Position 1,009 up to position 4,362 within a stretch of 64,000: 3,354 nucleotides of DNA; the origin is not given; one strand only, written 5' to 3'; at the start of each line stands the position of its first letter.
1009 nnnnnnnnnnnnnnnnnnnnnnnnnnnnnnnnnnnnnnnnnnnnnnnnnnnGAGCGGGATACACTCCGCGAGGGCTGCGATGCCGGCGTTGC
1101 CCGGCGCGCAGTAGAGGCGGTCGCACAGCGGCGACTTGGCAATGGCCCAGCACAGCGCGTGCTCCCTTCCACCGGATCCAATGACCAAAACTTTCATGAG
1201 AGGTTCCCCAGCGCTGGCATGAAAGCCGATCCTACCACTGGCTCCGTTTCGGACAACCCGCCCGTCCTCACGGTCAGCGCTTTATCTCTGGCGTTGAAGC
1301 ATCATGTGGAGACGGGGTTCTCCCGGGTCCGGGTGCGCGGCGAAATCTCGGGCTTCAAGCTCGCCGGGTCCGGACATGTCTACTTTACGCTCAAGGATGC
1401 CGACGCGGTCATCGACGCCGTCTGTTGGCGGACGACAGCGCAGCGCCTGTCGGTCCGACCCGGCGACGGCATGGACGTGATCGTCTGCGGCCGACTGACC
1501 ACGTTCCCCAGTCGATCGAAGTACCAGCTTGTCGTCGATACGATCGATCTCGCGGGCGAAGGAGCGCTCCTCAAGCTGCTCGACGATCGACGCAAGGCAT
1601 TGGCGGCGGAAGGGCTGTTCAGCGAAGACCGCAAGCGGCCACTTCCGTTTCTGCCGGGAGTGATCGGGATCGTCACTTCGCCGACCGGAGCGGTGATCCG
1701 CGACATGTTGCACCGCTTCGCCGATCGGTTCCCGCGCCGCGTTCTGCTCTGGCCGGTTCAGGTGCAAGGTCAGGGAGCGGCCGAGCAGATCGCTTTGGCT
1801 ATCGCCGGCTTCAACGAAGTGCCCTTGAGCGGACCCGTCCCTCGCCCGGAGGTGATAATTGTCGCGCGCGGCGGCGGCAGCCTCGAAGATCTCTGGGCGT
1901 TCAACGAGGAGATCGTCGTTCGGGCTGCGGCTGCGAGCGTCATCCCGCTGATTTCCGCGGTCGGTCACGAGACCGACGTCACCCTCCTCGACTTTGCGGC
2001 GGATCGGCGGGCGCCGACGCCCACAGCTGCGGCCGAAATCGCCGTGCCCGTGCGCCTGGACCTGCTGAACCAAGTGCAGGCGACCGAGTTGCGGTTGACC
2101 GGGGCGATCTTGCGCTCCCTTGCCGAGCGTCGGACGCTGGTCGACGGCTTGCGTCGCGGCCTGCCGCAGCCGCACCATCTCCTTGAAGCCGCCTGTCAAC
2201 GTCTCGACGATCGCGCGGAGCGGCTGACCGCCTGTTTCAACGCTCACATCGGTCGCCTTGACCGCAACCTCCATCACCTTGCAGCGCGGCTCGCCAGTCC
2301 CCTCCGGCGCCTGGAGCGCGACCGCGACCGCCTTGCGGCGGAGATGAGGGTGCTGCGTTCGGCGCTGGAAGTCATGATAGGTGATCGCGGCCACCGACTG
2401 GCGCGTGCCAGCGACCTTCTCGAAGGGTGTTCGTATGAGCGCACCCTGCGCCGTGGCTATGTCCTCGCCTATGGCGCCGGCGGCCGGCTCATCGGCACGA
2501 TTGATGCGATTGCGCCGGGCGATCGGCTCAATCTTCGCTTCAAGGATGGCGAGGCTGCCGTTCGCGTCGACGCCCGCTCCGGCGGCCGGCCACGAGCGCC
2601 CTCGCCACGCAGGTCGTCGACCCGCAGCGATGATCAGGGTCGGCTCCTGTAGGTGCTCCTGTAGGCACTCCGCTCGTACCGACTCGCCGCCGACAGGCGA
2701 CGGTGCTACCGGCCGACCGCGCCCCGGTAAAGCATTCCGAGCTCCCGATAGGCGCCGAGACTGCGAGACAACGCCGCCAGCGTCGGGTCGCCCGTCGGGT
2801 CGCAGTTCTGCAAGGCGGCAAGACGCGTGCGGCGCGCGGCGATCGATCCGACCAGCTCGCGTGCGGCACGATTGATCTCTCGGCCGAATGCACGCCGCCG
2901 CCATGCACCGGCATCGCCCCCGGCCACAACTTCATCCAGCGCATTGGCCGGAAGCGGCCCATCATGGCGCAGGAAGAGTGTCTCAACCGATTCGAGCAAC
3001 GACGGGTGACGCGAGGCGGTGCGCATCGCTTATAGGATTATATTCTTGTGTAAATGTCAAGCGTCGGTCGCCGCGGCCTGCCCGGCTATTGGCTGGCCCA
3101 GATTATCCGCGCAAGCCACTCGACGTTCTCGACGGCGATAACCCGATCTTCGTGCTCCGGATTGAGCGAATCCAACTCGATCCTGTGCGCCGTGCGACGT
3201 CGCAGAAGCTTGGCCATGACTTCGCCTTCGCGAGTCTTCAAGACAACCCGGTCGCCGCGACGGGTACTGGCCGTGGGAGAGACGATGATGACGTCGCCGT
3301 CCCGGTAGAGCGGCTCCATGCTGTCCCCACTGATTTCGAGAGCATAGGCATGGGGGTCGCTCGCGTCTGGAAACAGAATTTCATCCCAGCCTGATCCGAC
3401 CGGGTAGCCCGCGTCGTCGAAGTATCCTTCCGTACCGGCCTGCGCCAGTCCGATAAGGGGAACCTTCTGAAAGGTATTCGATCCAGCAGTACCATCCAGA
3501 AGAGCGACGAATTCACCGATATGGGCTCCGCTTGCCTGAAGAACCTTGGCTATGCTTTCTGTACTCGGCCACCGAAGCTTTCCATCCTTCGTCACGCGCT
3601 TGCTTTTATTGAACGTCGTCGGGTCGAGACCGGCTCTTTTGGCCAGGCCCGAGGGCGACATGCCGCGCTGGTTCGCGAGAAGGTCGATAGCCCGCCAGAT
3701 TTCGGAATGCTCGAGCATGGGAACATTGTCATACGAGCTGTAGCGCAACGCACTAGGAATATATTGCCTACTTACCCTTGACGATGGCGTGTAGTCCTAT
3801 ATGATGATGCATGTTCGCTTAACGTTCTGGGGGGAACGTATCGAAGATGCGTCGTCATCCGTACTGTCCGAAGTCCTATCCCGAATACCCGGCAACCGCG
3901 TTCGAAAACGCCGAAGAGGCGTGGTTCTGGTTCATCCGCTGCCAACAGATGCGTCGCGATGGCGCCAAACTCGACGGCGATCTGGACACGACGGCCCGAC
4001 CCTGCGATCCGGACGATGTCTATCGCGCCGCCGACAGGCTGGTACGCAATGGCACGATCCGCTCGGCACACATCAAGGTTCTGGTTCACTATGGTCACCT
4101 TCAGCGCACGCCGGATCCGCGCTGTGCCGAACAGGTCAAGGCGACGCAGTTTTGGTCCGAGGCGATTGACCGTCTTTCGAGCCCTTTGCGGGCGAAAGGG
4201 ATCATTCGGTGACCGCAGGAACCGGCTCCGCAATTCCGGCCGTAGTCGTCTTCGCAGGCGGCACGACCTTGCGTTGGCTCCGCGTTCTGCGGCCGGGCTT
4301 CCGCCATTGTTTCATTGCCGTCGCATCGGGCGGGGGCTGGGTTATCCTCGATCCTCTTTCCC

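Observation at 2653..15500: T7-order head/neck/packaging module stranded in an origin-proximal core region, lacking integration, replication, ejection and fibre genes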

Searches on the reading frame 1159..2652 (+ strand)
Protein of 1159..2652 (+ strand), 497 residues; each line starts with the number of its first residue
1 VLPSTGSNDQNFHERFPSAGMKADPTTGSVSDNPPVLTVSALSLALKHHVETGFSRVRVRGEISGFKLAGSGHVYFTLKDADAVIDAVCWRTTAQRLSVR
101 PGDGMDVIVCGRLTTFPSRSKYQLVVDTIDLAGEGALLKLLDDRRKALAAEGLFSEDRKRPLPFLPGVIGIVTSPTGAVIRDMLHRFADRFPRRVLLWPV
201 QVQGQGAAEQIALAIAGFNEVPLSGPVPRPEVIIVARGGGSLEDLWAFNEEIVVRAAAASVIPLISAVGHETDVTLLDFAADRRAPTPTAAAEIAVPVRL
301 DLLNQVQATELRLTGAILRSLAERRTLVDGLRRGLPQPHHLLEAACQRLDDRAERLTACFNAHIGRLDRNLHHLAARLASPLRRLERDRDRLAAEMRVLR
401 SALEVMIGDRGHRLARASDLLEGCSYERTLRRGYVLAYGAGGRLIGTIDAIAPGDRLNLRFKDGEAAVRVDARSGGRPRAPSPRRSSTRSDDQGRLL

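Call 9: search_protein_families(library=pfam, proteins=[window:1159-2652:+], max_evalue=0.01)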
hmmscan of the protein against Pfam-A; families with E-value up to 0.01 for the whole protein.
window:1159-2652:+ (497 aa): 4 families
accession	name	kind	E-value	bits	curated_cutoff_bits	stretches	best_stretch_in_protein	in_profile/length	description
PF02601.20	Exonuc_VII_L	-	5.2e-97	325.6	35.9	1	153-468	1-314/315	Exonuclease VII, large subunit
PF13742.12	tRNA_anti_2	-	9.1e-27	93.6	27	1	37-130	1-95/95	OB-fold nucleic acid binding domain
PF01336.31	tRNA_anti-codon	-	2.7e-09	37.3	27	1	57-130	1-73/75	OB-fold nucleic acid binding domain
PF17768.7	RecJ_OB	-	0.00017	22.1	27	1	62-127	39-106/107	RecJ OB domain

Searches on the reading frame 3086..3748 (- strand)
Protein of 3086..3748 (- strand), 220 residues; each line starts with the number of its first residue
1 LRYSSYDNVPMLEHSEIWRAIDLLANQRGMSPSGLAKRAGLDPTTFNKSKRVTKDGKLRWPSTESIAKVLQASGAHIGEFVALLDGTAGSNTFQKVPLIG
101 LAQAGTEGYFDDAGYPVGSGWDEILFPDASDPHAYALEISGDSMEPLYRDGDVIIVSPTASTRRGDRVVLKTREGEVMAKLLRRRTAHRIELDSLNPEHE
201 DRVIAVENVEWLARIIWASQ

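Call 7: search_protein_families(library=pfam, proteins=[window:3086-3748:-], max_evalue=0.01)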
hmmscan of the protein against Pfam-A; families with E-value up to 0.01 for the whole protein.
window:3086-3748:- (220 aa): 2 families
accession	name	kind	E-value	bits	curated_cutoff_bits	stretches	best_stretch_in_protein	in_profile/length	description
PF00717.28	Peptidase_S24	-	2.7e-24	85.5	23.3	1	97-216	1-116/116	Peptidase S24-like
PF13443.12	HTH_26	-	0.0035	18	22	0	22-71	3-51/63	Cro/C1-type HTH DNA-binding domain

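Call 30: search_protein_families(library=ncbifam, proteins=[window:3086-3748:-], max_evalue=0.01)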
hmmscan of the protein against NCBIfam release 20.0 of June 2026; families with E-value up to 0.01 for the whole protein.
window:3086-3748:- (220 aa): 4 families
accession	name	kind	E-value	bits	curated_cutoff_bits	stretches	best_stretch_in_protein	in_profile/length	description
TIGR00498.1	lexA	equivalog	2.2e-08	33.9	110.95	1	16-212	10-192/203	transcriptional repressor LexA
NF007621.2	PRK10276.1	subfamily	0.0001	22.3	110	1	134-205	29-99/115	translesion error-prone DNA polymerase V autoproteolytic subunit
TIGR02228.1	sigpep_I_arch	equivalog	0.00028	20.8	51.85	1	136-175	34-74/158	signal peptidase I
TIGR02227.1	sigpep_I_bact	equivalog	0.0053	16.6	47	1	137-174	23-64/162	signal peptidase I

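Call 90: search_protein_families(library=padloc, proteins=[window:3086-3748:-], max_evalue=0.01)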
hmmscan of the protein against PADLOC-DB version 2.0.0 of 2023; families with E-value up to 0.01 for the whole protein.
window:3086-3748:- (220 aa): 0 families

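Call 91: search_protein_families(library=phrogs, proteins=[window:3086-3748:-], max_evalue=0.001)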
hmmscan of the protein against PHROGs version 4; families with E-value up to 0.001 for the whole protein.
window:3086-3748:- (220 aa): 4 families
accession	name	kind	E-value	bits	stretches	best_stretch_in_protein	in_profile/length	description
phrog_4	-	transcription regulation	2.2e-28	100.4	1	21-219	141-336/400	transcriptional repressor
phrog_6201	-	transcription regulation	1.2e-09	39.1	1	135-212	29-108/121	CI-like repressor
phrog_8558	-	unknown function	2.3e-08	35.2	1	133-203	19-93/114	-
phrog_811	-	DNA, RNA and nucleotide metabolism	1.1e-05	26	1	132-205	46-117/140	UmuD-like protein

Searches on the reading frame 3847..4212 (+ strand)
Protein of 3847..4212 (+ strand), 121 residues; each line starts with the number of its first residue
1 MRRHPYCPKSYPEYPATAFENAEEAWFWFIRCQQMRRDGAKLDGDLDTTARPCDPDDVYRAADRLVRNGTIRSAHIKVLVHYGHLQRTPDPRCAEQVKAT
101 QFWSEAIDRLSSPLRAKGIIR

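Call 29: search_protein_families(library=pfam, proteins=[window:3847-4212:+], max_evalue=0.01)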
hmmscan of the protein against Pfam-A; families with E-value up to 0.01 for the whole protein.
window:3847-4212:+ (121 aa): 0 families

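Call 30: search_protein_families(library=ncbifam, proteins=[window:3847-4212:+], max_evalue=0.01)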
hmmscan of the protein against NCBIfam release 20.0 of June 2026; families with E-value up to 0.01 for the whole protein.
window:3847-4212:+ (121 aa): 0 families

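Call 41: search_solved_structures(query=A2, max_evalue=10, show_alignments=1)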
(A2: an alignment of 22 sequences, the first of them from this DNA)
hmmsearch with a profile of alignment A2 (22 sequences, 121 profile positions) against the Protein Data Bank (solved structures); distinct sequences matched with E-value up to 10: 0.

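Call 70: predict_structure(alignment_id=A5)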
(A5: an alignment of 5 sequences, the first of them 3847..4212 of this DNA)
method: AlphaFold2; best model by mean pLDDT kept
length: 121 residues; sequences in the alignment: 5
mean_pLDDT: 64.3   pTM: 0.58
mean pLDDT of the five models: 64.3, 59.3, 55.0, 47.9, 46.1
residues with pLDDT >= 90: 9; 70-90: 39; 50-70: 44; < 50: 29
segments of 3 or more residues with pLDDT < 50: 1-18, 43-53
pLDDT, mean of each block of 10 residues (from residue 1): 33 42 61 63 43 56 74 83 77 90 84 67 60
secondary structure, 60 per line:
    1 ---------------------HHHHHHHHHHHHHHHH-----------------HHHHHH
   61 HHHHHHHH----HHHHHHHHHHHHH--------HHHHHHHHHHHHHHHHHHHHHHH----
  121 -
elements in order: H22-37 H55-68 H73-85 H94-116

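Call 73: fold_search(model_id=the predicted structure, library=pdb)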
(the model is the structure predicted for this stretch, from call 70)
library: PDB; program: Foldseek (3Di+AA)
matches with E <= 10: 134; with E <= 0.001: 0
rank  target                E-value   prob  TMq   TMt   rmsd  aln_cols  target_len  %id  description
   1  2kmf_MODEL_1_A        3.2e-01  0.51  0.37  0.39   7.3       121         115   13  Solution Structure of Psb27 from cyanobacterial photosystem II (released 2009-09-08)
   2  5vgt_B                1.3e+00  0.08  0.20  0.21   9.8       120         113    8  X-ray structure of bacteriophage Sf6 tail adaptor protein gp7 (released 2017-12-27)
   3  7bxo_G                1.4e+00  0.16  0.31  0.29  10.3       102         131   12  Crystal structure of the toxin-antitoxin with AMP-PNP (released 2020-09-30)
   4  7xgg_A                1.4e+00  0.07  0.22  0.17  15.8       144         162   14  Crystal structure of BCL-xL in complex with computationally designed inhibitor protein (released 2022-07-20)
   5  5iib_A                1.5e+00  0.04  0.17  0.17  14.2       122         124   14  Crystal structure of red abalone egg VERL repeat 3 in complex with sperm lysin at 1.64 A resolution (crystal form II) (released 2017-06-14)
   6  7bxo_H                1.6e+00  0.16  0.32  0.31  11.8       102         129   15  Crystal structure of the toxin-antitoxin with AMP-PNP (released 2020-09-30)
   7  7xgf_A                1.8e+00  0.08  0.23  0.18  16.2       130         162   14  Crystal structure of BCL-xL in complex with computationally designed inhibitor protein (released 2022-07-20)
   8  6z45_B                2.3e+00  0.10  0.26  0.16  11.8       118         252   13  CDK9-Cyclin-T1 complex bound by compound 24 (released 2020-12-23)
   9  7dgy                  2.3e+00  0.08  0.23  0.26  11.3       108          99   16  De novo designed protein H4C2R (released 2021-12-15)
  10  3dbr_D                2.4e+00  0.07  0.25  0.10  15.7       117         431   15  Structural Dissection of a Gating Mechanism Preventing Misactivation of Ubiquitin by NEDD8's E1 (APPBP1-UBA3Arg190Gln- (released 2008-08-12)
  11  2oax_C                2.4e+00  0.05  0.19  0.12  16.4       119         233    8  Crystal structure of the S810L mutant mineralocorticoid receptor associated with SC9420 (released 2007-08-14)
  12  1wwp_A                2.6e+00  0.08  0.24  0.24  16.1       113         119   16  Crystal structure of ttk003001694 from Thermus Thermophilus HB8 (released 2005-07-12)
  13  7vrb_D                2.7e+00  0.21  0.41  0.45   5.8       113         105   11  Structure of the Human BRG1/SS18 complex (released 2022-05-25)
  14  3blq_B                2.7e+00  0.11  0.26  0.15  11.5       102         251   15  Crystal Structure of Human CDK9/cyclinT1 in Complex with ATP (released 2008-07-01)
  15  6m6u_I                2.7e+00  0.10  0.31  0.30   7.7       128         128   15  Crystal structure the toxin-antitoxin MntA-HpeT mutant-D39ED41E (released 2020-09-30)
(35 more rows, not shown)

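Call 90: search_protein_families(library=padloc, proteins=[window:3847-4212:+], max_evalue=0.01)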
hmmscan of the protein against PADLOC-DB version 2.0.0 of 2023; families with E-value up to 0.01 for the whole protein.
window:3847-4212:+ (121 aa): 0 families

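Call 91: search_protein_families(library=phrogs, proteins=[window:3847-4212:+], max_evalue=0.001)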
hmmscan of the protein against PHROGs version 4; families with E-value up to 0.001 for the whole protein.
window:3847-4212:+ (121 aa): 0 families
